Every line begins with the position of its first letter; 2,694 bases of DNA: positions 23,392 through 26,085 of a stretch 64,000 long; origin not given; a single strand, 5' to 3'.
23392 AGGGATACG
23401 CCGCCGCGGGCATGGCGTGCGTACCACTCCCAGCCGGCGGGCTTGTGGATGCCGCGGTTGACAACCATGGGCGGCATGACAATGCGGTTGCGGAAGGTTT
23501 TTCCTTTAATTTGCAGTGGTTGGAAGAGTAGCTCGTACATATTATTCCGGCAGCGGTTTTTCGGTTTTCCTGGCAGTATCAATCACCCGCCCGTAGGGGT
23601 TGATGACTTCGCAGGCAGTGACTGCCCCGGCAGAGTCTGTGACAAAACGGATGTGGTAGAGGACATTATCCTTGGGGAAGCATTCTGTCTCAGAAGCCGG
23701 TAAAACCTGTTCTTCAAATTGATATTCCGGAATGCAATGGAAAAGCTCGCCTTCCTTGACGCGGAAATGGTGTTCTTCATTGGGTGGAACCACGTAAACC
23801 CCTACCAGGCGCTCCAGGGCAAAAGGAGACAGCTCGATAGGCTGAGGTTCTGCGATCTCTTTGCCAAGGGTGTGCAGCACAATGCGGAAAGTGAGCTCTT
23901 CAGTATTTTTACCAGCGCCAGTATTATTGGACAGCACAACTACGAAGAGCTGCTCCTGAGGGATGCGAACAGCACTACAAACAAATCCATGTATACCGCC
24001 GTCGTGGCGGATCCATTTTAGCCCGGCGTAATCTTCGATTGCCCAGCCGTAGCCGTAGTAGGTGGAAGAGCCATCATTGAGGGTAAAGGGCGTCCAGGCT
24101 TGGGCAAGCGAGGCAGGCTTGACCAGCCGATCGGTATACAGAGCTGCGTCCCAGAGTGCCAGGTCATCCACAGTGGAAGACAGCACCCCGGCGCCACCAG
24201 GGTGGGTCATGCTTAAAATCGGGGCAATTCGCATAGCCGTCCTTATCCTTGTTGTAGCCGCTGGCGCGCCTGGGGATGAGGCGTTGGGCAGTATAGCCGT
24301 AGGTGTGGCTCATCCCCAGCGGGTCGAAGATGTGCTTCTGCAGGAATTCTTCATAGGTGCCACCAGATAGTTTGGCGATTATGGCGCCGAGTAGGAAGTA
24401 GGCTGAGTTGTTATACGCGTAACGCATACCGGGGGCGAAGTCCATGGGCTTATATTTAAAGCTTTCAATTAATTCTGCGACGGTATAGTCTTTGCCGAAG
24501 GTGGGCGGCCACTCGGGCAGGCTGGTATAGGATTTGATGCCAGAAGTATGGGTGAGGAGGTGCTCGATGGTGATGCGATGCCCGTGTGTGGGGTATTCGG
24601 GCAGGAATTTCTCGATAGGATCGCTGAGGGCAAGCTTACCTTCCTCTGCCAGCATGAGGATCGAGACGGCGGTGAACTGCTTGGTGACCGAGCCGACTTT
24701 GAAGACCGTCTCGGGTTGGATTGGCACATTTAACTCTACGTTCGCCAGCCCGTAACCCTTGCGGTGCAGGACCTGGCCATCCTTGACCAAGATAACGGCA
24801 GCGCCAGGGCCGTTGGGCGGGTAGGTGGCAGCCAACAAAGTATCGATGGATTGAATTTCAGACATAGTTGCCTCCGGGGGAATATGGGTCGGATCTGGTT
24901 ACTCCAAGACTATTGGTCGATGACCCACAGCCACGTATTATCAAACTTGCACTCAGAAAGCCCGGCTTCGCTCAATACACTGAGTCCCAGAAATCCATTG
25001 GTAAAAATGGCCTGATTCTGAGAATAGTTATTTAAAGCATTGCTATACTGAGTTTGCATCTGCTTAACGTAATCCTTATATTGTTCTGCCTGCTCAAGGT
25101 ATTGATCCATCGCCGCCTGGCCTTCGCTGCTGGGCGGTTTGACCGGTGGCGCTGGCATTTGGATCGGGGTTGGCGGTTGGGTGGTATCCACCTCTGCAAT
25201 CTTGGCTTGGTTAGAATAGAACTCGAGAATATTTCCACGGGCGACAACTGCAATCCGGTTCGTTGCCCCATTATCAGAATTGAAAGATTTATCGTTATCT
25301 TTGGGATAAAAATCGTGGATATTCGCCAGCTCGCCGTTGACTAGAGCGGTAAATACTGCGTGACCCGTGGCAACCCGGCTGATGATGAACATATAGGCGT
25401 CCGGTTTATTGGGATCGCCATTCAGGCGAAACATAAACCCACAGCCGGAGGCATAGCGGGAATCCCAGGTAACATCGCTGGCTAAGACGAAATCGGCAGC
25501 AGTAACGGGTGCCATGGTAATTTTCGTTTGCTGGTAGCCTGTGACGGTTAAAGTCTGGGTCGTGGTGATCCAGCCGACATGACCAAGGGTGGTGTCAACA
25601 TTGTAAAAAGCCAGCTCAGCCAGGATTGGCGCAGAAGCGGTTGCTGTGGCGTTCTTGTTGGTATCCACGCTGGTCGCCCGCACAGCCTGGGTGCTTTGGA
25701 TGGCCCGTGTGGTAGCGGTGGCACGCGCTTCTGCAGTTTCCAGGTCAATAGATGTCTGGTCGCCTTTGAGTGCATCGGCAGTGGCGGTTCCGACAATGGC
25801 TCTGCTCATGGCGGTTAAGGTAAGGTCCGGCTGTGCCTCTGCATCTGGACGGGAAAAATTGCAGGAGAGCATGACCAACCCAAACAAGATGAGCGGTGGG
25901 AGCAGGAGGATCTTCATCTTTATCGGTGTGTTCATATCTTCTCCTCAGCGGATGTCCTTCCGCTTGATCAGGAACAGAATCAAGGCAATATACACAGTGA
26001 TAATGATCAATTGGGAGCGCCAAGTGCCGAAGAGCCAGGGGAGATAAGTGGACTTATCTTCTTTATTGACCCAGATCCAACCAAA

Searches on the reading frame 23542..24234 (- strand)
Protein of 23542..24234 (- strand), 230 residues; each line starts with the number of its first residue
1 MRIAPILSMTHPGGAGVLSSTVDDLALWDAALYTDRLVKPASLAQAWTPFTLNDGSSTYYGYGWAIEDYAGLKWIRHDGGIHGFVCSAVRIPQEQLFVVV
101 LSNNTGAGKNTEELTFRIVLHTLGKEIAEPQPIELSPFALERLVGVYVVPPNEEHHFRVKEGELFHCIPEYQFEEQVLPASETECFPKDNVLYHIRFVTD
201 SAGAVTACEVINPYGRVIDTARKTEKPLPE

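Call 7: search_protein_families(library=pfam, proteins=[window:23542-24234:-], max_evalue=0.001)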
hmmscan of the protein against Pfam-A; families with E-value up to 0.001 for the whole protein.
window:23542-24234:- (230 aa): 2 families
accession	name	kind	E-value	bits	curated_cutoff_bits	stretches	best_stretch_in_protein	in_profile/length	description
PF00144.29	Beta-lactamase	-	1.1e-10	41.7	27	1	14-118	217-324/329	Beta-lactamase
PF11954.13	DUF3471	-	0.00041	21.1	29.3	0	133-209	5-87/103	Domain of unknown function (DUF3471)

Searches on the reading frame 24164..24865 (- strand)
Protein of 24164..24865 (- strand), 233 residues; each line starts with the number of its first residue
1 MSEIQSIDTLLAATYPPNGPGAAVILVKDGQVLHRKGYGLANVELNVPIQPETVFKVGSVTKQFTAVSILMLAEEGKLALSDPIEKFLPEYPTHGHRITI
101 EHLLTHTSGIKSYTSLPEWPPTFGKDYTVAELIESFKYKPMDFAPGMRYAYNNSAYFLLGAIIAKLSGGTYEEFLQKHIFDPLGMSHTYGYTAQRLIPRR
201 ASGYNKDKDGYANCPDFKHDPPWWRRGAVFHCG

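Call 7: search_protein_families(library=pfam, proteins=[window:24164-24865:-], max_evalue=0.001)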
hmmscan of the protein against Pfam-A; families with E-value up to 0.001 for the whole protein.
window:24164-24865:- (233 aa): 1 family
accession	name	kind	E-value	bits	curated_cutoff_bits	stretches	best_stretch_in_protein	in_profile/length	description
PF00144.29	Beta-lactamase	-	1.2e-56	192.7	27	1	20-219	15-212/329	Beta-lactamase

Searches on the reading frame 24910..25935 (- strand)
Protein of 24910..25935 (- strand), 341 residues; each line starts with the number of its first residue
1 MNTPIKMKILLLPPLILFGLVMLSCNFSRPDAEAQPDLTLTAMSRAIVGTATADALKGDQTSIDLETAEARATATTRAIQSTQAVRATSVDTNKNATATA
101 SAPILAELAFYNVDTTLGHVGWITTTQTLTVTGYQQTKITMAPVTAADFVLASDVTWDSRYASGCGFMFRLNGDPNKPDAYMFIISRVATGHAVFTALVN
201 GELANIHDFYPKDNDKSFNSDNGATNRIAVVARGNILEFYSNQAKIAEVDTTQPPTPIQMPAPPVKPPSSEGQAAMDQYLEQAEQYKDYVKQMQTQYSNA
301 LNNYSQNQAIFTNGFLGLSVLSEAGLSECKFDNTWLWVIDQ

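Call 7: search_protein_families(library=pfam, proteins=[window:24910-25935:-], max_evalue=0.001)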
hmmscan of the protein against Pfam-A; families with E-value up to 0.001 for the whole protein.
window:24910-25935:- (341 aa): 0 families

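Call 28: find_homologous_proteins(query=window:24913-25935:-, max_evalue=0.00001)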
Query window:24913-25935:- (341 aa): 281 proteins with E <= 0.00001 among 8000 candidates; the best 120 are listed.
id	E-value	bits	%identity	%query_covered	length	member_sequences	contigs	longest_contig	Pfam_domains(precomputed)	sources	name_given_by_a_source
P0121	2.3e-223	758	100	100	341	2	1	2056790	-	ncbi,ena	-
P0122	2.4e-205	699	92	100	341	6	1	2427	-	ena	-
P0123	2.8e-204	696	91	100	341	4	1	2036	-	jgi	-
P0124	1.4e-190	651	87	96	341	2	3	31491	-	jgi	jgi:hypothetical protein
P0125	7.9e-183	625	82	98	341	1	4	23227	-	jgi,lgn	jgi:hypothetical protein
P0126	2.0e-180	617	80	100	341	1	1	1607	-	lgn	-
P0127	1.4e-177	608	80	99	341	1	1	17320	-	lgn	-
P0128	3.4e-177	607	79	100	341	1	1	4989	-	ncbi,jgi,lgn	jgi:hypothetical protein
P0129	1.0e-175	602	79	94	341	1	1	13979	-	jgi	jgi:hypothetical protein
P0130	1.7e-165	568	77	95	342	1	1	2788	-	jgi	-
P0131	2.0e-148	512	67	100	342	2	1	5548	-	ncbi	-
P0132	5.9e-127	442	59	94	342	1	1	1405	-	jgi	jgi:hypothetical protein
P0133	1.1e-126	441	61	96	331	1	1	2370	-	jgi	jgi:hypothetical protein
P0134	8.6e-126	438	59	91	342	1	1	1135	-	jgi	jgi:hypothetical protein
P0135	2.5e-124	433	58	99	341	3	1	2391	-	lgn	-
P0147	5.5e-95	337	49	89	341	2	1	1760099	-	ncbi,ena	-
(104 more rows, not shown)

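Call 32: find_encoding_contigs(protein=P0121, flank=10000, max_places=1)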
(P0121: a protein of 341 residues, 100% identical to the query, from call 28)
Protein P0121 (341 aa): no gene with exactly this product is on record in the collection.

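Call 37: predict_structure(alignment_id=A2)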
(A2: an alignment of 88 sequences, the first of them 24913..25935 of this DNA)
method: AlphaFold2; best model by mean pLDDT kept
length: 341 residues; sequences in the alignment: 88
mean_pLDDT: 76.5   pTM: 0.70
mean pLDDT of the five models: 76.5, 74.3, 73.9, 72.0, 70.2
residues with pLDDT >= 90: 166; 70-90: 75; 50-70: 24; < 50: 76
segments of 3 or more residues with pLDDT < 50: 1-4, 25-95
pLDDT, mean of each block of 10 residues (from residue 1): 47 57 45 33 34 32 35 35 36 52 91 94 92 86 93 93 90 87 88 93 93 95 95 98 98 92 88 90 83 90 91 93 88 96 68
secondary structure, 60 per line:
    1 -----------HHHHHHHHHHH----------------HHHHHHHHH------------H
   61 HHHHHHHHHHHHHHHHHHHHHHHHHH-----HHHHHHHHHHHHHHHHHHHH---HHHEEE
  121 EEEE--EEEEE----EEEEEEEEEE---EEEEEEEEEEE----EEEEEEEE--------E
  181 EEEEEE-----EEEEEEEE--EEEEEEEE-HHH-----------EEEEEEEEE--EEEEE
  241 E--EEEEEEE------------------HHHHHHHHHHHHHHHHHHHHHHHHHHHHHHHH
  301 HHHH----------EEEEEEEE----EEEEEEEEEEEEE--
elements in order: H12-22 H39-47 H60-86 H92-111 E118-124 E127-131 E136-145 E149-159 E164-171 E180-186 E192-199 E202-209 E225-233 E236-241 E244-250 H269-304 E315-322 E327-339

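Call 55: search_protein_families(library=ncbifam, proteins=[window:24913-25935:-], max_evalue=0.001)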
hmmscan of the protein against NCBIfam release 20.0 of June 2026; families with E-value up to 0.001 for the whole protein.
window:24913-25935:- (341 aa): 0 families

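Call 86: list_cluster_members(proteins=[P0121, P0001, P0020, P0030, P0036, P0037, P0046, P0047, P0035, P0147])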
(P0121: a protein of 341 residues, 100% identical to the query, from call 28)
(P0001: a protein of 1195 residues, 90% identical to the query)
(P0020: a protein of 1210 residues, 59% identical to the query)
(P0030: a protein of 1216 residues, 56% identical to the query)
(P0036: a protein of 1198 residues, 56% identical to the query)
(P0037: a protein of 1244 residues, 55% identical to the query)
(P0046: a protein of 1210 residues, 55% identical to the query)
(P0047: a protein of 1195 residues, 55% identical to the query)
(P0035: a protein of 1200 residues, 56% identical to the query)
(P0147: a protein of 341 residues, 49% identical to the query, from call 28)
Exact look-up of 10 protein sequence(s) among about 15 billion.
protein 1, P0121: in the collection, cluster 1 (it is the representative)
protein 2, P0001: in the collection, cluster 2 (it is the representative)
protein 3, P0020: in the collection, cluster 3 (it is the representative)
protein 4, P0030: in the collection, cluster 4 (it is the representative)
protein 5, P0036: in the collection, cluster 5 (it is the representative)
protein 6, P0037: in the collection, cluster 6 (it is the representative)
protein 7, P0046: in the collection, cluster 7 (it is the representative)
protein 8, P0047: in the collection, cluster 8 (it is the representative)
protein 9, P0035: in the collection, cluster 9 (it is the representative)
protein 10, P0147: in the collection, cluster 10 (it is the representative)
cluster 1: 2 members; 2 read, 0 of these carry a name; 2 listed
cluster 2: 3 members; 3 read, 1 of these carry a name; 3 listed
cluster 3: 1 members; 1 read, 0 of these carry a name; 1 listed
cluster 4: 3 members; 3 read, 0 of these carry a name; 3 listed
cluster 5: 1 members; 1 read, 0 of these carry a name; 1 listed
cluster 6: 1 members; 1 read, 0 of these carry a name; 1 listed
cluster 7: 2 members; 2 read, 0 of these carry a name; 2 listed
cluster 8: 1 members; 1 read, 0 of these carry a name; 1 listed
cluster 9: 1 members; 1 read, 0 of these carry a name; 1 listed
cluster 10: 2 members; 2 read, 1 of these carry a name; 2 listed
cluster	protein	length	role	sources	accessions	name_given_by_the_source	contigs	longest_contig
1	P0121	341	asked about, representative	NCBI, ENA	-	-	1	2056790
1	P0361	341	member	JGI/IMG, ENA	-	-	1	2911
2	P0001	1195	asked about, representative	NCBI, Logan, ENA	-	-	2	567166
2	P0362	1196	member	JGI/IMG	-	ABC transport system ATP-binding/permease protein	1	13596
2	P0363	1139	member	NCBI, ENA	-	-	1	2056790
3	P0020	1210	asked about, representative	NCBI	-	-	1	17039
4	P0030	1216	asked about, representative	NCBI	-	-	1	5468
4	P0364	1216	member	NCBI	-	-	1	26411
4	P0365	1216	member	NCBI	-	-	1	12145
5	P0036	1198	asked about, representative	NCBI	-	-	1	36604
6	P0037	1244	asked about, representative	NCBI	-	-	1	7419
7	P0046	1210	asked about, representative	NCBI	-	-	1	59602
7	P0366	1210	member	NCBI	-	-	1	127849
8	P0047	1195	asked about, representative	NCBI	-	-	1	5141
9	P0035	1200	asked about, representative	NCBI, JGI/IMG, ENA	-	-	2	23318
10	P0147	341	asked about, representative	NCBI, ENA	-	-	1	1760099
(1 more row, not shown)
